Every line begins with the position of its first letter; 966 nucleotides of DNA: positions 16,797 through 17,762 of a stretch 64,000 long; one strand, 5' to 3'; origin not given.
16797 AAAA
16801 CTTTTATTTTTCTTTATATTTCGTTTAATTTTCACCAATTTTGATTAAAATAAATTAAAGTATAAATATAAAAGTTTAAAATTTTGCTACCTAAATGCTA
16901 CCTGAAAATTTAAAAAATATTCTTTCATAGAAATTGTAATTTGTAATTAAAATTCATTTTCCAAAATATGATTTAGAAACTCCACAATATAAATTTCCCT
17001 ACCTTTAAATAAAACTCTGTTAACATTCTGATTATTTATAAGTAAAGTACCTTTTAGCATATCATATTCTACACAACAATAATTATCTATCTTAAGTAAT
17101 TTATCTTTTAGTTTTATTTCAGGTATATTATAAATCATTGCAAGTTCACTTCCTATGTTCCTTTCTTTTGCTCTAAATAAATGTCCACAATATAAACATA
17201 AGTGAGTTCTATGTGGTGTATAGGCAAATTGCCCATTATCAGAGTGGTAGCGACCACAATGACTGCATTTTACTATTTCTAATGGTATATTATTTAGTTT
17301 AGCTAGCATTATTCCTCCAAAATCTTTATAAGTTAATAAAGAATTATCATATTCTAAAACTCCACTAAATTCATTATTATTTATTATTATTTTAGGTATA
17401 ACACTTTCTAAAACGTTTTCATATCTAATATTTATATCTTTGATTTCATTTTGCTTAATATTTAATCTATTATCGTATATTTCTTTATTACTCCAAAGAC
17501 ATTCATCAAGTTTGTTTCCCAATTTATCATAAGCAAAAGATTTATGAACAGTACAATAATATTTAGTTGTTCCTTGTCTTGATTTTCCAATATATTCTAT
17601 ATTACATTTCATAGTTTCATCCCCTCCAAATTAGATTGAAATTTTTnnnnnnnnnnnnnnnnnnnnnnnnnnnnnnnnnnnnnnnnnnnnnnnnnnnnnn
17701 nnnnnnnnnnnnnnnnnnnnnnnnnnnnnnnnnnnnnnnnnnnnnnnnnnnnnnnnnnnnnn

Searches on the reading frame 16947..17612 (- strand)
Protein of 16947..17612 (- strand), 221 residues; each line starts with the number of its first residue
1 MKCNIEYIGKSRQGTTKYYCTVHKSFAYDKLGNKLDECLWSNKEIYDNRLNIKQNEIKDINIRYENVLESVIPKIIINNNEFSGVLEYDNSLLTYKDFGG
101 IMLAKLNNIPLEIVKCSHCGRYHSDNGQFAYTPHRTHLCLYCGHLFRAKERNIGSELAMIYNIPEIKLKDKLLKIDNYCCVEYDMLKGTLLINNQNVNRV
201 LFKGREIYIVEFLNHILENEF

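Call 4: search_protein_families(library=pfam, proteins=[window:16947-17612:-], max_evalue=1)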
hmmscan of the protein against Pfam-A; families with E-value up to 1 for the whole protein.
window:16947-17612:- (221 aa): 1 family
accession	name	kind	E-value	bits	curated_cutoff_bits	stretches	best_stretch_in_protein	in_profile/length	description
PF10571.15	UPF0547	-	0.033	14.8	29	0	109-120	10-21/26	Uncharacterised protein family UPF0547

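Call 5: search_protein_families(library=padloc, proteins=[window:16947-17612:-], max_evalue=1)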
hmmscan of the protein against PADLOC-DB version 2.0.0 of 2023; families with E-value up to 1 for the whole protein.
window:16947-17612:- (221 aa): 0 families

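Call 6: search_protein_families(library=phrogs, proteins=[window:16947-17612:-], max_evalue=1)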
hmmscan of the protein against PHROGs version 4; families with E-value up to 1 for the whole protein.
window:16947-17612:- (221 aa): 1 family
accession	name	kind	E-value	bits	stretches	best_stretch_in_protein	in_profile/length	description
phrog_18378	-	unknown function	0.36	12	1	112-129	26-43/64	-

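Call 7: search_protein_families(library=ncbifam, proteins=[window:16947-17612:-], max_evalue=1)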
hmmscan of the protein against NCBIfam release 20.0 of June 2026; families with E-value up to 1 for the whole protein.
window:16947-17612:- (221 aa): 2 families
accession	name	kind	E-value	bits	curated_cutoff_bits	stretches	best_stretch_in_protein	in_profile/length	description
NF002952.0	PRK03606.2-3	equivalog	0.074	13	260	1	95-165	16-79/164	ureidoglycolate lyase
NF007672.0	PRK10347.1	equivalog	0.11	12.1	181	1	29-56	3-30/200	putative adenosine monophosphate-protein transferase Fic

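Call 8: find_homologous_proteins(query=window:16947-17612:-)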
Query window:16947-17612:- (221 aa): 100 proteins with E <= 0.001 among 240 candidates.
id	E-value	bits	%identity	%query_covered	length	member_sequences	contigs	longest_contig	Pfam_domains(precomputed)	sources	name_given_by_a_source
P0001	2.4e-143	493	98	100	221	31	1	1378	-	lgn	-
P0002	4.9e-138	476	94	100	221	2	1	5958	-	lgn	-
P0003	3.7e-136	470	93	100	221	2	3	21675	-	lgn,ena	-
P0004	1.4e-134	465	90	100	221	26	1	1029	-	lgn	-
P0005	6.7e-133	459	90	100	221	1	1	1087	-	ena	-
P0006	2.1e-132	458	90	100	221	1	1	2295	-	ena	-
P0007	7.4e-132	456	90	100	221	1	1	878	-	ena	-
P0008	1.2e-131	455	90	100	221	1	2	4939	-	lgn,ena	-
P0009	3.0e-131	454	89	100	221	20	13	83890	-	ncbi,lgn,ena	-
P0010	6.9e-130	449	88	100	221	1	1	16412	-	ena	-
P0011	9.3e-130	449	88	100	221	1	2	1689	-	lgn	-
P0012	3.0e-128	444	86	100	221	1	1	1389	-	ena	-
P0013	3.2e-128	444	89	100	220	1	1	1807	-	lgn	-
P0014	6.2e-128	443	86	100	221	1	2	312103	-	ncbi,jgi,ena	-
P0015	1.7e-126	438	85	100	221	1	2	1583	-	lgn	-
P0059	4.6e-91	322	63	100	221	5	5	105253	-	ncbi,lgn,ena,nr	ncbi:MAG: hypothetical protein HFJ45_01605 [Clostridia bacterium]|nr:hypothetical protein [Clostridi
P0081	1.2e-80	288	58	100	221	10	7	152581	-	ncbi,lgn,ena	-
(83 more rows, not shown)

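Call 10: find_encoding_contigs(protein=P0081, flank=8000, max_places=3)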
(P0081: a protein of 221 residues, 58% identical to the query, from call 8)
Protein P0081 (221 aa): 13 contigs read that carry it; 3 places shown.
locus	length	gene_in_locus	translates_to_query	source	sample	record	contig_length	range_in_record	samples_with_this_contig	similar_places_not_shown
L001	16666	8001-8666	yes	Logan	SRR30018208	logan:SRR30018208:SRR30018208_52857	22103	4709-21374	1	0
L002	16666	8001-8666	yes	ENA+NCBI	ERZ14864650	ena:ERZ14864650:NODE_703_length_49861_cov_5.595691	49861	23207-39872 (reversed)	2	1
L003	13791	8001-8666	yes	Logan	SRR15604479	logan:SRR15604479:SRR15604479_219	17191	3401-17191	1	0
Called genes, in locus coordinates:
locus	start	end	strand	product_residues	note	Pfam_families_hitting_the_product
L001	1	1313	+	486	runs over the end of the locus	PF10131:PTPS_related, PF13231:PMT_2 (faint)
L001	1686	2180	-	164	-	-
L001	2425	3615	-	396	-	-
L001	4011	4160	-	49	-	-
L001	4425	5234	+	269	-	PF07136:DUF1385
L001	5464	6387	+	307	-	-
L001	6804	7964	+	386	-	PF00579:tRNA-synt_1b, PF22421:SYY_C-terminal (weak)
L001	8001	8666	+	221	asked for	-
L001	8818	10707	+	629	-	PF02518:HATPase_c (weak), PF13589:HATPase_c_3, PF00183:HSP90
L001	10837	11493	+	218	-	PF13739:PdaC, PF11738:DUF3298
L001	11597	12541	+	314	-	PF03747:ADP_ribosyl_GH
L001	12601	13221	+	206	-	PF01944:SpoIIM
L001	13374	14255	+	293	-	PF02899:Phage_int_SAM_1, PF13102:Phage_int_SAM_5, PF13495:Phage_int_SAM_4 (weak), PF00589:Phage_integrase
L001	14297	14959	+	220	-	PF01841:Transglut_core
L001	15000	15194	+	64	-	-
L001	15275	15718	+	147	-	-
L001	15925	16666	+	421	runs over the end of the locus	PF00009:GTP_EFTU, PF01926:MMR_HSR1 (weak), PF22042:EF-G_D2, PF03144:GTP_EFTU_D2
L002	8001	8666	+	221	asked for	-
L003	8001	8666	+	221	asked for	-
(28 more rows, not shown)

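Call 11: find_encoding_contigs(protein=P0059, flank=8000, max_places=3)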
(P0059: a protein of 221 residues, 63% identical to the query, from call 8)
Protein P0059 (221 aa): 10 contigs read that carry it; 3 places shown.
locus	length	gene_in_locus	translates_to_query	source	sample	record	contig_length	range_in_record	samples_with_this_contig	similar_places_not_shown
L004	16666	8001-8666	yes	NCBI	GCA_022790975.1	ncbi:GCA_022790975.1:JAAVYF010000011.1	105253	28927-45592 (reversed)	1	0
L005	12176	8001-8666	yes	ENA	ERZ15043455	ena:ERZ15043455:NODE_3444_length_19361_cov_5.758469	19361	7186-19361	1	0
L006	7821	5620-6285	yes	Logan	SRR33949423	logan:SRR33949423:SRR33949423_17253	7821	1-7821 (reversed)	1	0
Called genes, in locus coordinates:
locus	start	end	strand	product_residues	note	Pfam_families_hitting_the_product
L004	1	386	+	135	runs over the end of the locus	-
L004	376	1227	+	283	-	PF05709:Sipho_tail (weak), PF22768:SPP1_Dit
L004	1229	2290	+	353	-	PF14594:Sipho_Gp37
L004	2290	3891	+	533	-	-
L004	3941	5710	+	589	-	PF12708:Pect-lyase_RHGA_epim (weak)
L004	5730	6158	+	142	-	PF05105:Phage_holin_4_1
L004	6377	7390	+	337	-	PF01510:Amidase_2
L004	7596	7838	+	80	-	-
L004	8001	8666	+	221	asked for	-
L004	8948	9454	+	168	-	PF03061:4HBT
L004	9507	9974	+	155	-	PF00293:NUDIX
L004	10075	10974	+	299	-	PF08220:HTH_DeoR (weak), PF08279:HTH_11, PF13280:WYL, PF25583:WCX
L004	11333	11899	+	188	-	PF02659:Mntp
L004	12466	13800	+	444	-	PF05193:Peptidase_M16_C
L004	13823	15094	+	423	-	PF00675:Peptidase_M16, PF05193:Peptidase_M16_C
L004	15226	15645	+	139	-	PF01790:LGT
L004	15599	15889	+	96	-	PF01790:LGT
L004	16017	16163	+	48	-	PF09388:SpoOE-like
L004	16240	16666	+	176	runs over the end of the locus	PF00293:NUDIX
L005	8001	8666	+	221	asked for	-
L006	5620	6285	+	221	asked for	-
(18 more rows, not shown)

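Call 12: find_encoding_contigs(protein=P0014, flank=8000, max_places=2)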
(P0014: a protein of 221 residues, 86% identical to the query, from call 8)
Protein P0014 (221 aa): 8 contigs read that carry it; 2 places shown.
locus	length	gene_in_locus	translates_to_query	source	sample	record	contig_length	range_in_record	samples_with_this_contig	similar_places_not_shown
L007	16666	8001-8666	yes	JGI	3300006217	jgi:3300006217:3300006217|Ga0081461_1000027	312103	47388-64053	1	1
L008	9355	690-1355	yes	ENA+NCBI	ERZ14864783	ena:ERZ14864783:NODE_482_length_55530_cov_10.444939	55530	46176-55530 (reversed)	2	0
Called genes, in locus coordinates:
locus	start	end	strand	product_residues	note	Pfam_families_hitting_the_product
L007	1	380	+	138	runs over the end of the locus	PF04472:SepF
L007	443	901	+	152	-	PF05103:DivIVA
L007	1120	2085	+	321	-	PF01699:Na_Ca_ex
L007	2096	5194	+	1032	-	PF00133:tRNA-synt_1, PF09334:tRNA-synt_1g (faint), PF08264:Anticodon_1, PF19302:DUF5915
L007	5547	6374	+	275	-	-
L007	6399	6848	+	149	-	PF01161:PBP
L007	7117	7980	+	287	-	PF02498:Bro-N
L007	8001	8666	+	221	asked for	-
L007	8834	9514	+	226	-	-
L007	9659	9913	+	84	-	PF04994:TfoX_C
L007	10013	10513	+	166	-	PF00583:Acetyltransf_1, PF13673:Acetyltransf_10 (weak), PF13508:Acetyltransf_7 (weak)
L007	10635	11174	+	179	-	PF04542:Sigma70_r2 (weak), PF04545:Sigma70_r4 (faint), PF08281:Sigma70_r4_2 (weak)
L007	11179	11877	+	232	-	-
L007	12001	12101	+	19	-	-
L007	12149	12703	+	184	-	PF04229:GrpB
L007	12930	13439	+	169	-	PF01381:HTH_3, PF12844:HTH_19, PF13560:HTH_31 (weak)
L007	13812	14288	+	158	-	PF00258:Flavodoxin_1, PF12641:Flavodoxin_3, PF12724:Flavodoxin_5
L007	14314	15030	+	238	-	PF07505:DUF5131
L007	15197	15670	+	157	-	PF13560:HTH_31 (weak), PF01381:HTH_3, PF12844:HTH_19, PF13443:HTH_26 (weak)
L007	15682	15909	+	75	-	-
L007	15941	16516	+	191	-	PF20026:DUF6434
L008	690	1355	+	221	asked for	-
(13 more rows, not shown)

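Call 25: search_solved_structures(query=A1, max_evalue=10, show_alignments=2)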
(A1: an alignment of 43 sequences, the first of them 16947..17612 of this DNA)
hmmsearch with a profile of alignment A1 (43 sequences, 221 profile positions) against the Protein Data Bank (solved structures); distinct sequences matched with E-value up to 10: 6.
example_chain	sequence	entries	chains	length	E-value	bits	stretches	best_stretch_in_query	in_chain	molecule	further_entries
7tin_A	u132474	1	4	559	0.23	14.3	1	95-146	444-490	2-succinyl-5-enolpyruvyl-6-hydroxy-3-cyclohexene-1-carboxylate synthase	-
5t5h_o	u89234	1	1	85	1.6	11.5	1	128-149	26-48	60S ribosomal protein L37a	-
4v8m_Bo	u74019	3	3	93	1.7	11.4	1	128-150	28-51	60S RIBOSOMAL PROTEIN L37A, PUTATIVE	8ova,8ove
6az3_o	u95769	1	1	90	1.8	11.4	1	128-149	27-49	60S ribosomal protein L37a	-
3jcs_m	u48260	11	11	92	1.8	11.3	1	128-149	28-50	ribosomal protein L43e | eL43 | 60S ribosomal protein L37a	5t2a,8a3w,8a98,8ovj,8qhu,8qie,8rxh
2kmk_A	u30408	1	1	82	5.5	9.8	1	115-153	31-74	Zinc finger protein Gfi-1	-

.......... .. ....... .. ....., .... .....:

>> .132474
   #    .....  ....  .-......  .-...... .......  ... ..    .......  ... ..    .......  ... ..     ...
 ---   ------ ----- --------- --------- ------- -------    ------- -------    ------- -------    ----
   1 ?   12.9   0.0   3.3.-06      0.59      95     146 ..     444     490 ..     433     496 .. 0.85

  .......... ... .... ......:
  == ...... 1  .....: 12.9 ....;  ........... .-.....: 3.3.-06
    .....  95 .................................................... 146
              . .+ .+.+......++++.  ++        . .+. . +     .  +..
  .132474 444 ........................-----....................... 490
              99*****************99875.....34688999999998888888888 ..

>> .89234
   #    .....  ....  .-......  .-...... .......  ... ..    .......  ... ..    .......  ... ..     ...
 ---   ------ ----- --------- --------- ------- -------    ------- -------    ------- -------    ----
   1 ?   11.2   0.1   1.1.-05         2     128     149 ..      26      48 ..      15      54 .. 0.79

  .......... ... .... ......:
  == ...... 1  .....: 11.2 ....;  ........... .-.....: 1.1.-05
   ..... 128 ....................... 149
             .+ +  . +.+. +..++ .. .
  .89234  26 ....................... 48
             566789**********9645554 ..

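Call 34: predict_structure(alignment_id=A1)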
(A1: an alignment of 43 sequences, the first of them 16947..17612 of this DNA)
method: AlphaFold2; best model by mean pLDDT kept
length: 221 residues; sequences in the alignment: 43
mean_pLDDT: 93.0   pTM: 0.87
mean pLDDT of the five models: 93.0, 92.4, 92.0, 91.6, 91.5
residues with pLDDT >= 90: 182; 70-90: 38; 50-70: 1; < 50: 0
segments of 3 or more residues with pLDDT < 50: none
pLDDT, mean of each block of 10 residues (from residue 1): 91 93 94 95 92 92 97 95 93 93 92 92 82 88 91 90 95 97 97 98 97 93 87
secondary structure, 60 per line:
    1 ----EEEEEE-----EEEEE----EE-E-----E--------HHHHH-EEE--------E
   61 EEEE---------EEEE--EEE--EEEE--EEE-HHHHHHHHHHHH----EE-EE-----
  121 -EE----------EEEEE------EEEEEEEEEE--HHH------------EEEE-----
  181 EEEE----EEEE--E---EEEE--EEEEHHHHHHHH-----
elements in order: E5-10 E16-20 H43-47 E49-51 E60-64 E74-77 E80-82 E85-88 E91-93 H95-106 E134-138 E145-154 E172-175 E181-184 E189-192 E199-202 E205-208 H209-216

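Call 38: search_protein_families(library=pfam, proteins=[L007:7117-7980:+, L007:8834-9514:+], max_evalue=0.01)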
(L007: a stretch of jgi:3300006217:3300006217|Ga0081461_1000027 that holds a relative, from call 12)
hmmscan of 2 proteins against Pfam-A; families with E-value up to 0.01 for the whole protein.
L007:7117-7980:+ (287 aa): 1 family
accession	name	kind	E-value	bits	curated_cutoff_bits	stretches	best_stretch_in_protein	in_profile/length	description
PF02498.22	Bro-N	-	3e-09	37.8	25.6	1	17-112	1-88/96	BRO family, N-terminal domain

L007:8834-9514:+ (226 aa): 0 families

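Call 48: search_dna_similar(query=window:16947-17612:-, collection=phages, mode=protein, max_evalue=0.001)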
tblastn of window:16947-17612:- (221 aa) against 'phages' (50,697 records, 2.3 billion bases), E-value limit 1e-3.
No match.

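Call 50: fold_search(model_id=the predicted structure, library=viral)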
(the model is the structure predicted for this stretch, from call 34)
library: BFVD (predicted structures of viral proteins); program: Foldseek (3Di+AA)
matches with E <= 10: 121; with E <= 0.001: 0
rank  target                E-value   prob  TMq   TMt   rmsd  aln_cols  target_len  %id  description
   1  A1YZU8                5.8e-02  0.92  0.18  0.11   5.6        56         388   27  Uncharacterized protein [Burkholderia phage BcepF1]
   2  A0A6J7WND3            3.3e-01  0.02  0.11  0.07  26.2       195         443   10  Intramolecular chaperone auto-processing domain containing protein [uncultured Caudovirales phage]
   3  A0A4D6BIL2            7.4e-01  0.07  0.12  0.12  12.6        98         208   13  (no name in the UniProt tables at hand)
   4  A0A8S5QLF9            7.4e-01  0.02  0.11  0.05  21.4       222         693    8  S-layer homology domain (Fragment) [Podoviridae sp. ctdRZ1]
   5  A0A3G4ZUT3            1.4e+00  0.04  0.16  0.16  14.2       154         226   11  RING-type domain-containing protein [Edafosvirus sp.]
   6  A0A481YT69            1.6e+00  0.01  0.12  0.12  18.1       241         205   10  Uncharacterized protein [Marseillevirus LCMAC102]
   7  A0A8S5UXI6            1.8e+00  0.11  0.10  0.16   4.8        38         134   16  Pentapeptide repeat family protein [Podoviridae sp. ctW0z17]
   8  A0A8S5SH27            2.1e+00  0.09  0.12  0.13  11.8        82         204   13  NUMOD1 domain protein [Siphoviridae sp. ctxvK3]
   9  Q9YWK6                2.2e+00  0.02  0.19  0.17  14.8       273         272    9  Uncharacterized protein ORF119-like gene (Fragment) [Buzura suppressaria nuclear polyhedrosis virus]
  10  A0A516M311            2.5e+00  0.08  0.09  0.25   8.9        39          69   15  (no name in the UniProt tables at hand)
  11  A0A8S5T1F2            2.6e+00  0.01  0.10  0.03  37.9       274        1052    8  Tail protein [Siphoviridae sp. cteEJ17]
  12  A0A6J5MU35            3.0e+00  0.02  0.12  0.17  12.5        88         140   16  Uncharacterized protein [uncultured Caudovirales phage]
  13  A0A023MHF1            3.3e+00  0.02  0.11  0.06  10.0        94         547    4  Pif-1 [Agrotis segetum granulosis virus]
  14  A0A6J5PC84            3.3e+00  0.01  0.07  0.07  12.6        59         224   15  Uncharacterized protein [uncultured Caudovirales phage]
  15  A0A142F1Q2            3.6e+00  0.13  0.16  0.32   4.4        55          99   20  Uncharacterized protein [Bacillus phage Mgbh1]
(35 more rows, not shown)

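Call 51: search_dna_similar(query=window:16947-17612:-, collection=plasmids, mode=protein, max_evalue=0.001)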
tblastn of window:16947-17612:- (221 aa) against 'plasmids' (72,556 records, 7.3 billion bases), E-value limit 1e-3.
Records with a match: 1; places in all: 1; records where one place covers at least 80% of the query: 0.
Best place of each record, by identity: <60% 1.
By first word of the organism name: Azospirillum 1.
By predicted mobility (MOB-suite, as given by PLSDB): non-mobilizable 1.
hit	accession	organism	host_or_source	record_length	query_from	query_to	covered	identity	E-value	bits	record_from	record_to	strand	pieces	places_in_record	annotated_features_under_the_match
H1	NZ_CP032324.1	Azospirillum argentinense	soil sample,Agricultural field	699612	3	163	73%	26.2%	7e-13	74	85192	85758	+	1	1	hypothetical protein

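Call 53: get_annotated_region(hit=H1, flank=7000)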
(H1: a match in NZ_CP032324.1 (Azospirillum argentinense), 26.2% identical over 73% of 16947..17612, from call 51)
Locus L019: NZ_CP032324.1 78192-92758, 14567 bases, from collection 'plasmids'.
description: Azospirillum argentinense strain MTCC4035 plasmid p3, complete sequence
organism: Azospirillum argentinense (NCBI taxid 2970906)
taxonomy: Bacteria; Pseudomonadota; Alphaproteobacteria; Rhodospirillales; Azospirillaceae; Azospirillum; Azospirillum argentinense
host: -; source: soil sample,Agricultural field; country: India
typing (MOB-suite, as given by PLSDB): non-mobilizable
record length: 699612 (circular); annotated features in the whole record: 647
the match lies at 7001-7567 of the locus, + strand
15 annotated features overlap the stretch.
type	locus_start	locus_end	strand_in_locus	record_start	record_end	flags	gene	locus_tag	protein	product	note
CDS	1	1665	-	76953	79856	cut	polA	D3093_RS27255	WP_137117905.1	DNA polymerase I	GO:0006261 - DNA-templated DNA replication [Evidence IEA]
CDS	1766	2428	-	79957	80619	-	-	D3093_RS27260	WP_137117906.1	DUF6766 family protein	-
CDS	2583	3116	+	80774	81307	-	-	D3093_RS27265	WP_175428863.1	hypothetical protein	-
CDS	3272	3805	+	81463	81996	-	-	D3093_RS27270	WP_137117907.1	CHASE3 domain-containing protein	-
CDS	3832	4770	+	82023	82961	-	-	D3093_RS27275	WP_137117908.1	HAMP domain-containing sensor histidine kinase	GO:0007165 - signal transduction [Evidence IEA]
CDS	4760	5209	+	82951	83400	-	-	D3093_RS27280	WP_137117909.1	response regulator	-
CDS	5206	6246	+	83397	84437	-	-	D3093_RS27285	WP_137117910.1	response regulator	GO:0000160 - phosphorelay signal transduction system [Evidence IEA]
CDS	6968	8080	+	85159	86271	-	-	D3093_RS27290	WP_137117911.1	hypothetical protein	-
CDS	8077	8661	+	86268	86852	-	-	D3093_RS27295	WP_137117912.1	hypothetical protein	-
CDS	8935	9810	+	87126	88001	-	-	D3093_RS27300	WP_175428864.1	ImmA/IrrE family metallo-endopeptidase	-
CDS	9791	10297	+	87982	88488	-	-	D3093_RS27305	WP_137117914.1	hypothetical protein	-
CDS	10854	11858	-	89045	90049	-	-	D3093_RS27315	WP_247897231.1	alpha/beta hydrolase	-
CDS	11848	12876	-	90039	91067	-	-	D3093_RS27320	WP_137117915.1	ABC transporter ATP-binding protein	-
CDS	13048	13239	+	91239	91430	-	-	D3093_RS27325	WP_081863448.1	zinc-finger domain-containing protein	-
CDS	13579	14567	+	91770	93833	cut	-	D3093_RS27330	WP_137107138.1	EAL domain-containing protein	-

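Call 54: search_protein_representatives(alignment_id=A1)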
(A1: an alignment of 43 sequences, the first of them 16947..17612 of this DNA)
Query: 43 sequences, 221 profile positions. Proteins with E-value up to 0.001 (for the whole library): 467; up to 1e-10: 85; up to 1e-30: 14. The best 150 are listed.
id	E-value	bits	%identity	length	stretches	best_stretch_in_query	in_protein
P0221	3.8e-92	324.2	-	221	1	1-221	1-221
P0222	2.6e-82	292.1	-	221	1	1-221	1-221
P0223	2.3e-74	266.1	-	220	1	1-221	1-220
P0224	5.2e-73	261.7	-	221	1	2-221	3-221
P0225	3.0e-72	259.2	-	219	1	1-221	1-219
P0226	2.4e-63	230.1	-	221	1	1-218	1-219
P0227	4.2e-48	180.2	-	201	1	1-197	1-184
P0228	5.2e-47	176.7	-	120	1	102-221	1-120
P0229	3.5e-46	174.0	-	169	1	55-218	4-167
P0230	8.4e-46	172.7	-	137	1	42-174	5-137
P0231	7.1e-41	156.6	-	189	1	1-192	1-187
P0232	1.8e-40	155.3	-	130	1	1-104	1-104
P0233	1.2e-31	126.4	-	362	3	111-160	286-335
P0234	1.8e-31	125.9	-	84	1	138-221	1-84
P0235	2.4e-30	122.2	-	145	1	1-129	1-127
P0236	8.0e-28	113.9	-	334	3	103-160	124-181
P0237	1.2e-27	113.3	-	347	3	94-162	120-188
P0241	1.1e-24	103.6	-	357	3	103-190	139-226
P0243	6.6e-24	101.1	-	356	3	69-163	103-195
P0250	1.1e-21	93.8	-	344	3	91-158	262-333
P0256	6.6e-20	88.0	-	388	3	101-160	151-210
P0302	3.4e-11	59.5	-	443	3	112-162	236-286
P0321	3.2e-09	53.1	-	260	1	2-164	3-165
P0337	1.9e-07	47.3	-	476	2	104-186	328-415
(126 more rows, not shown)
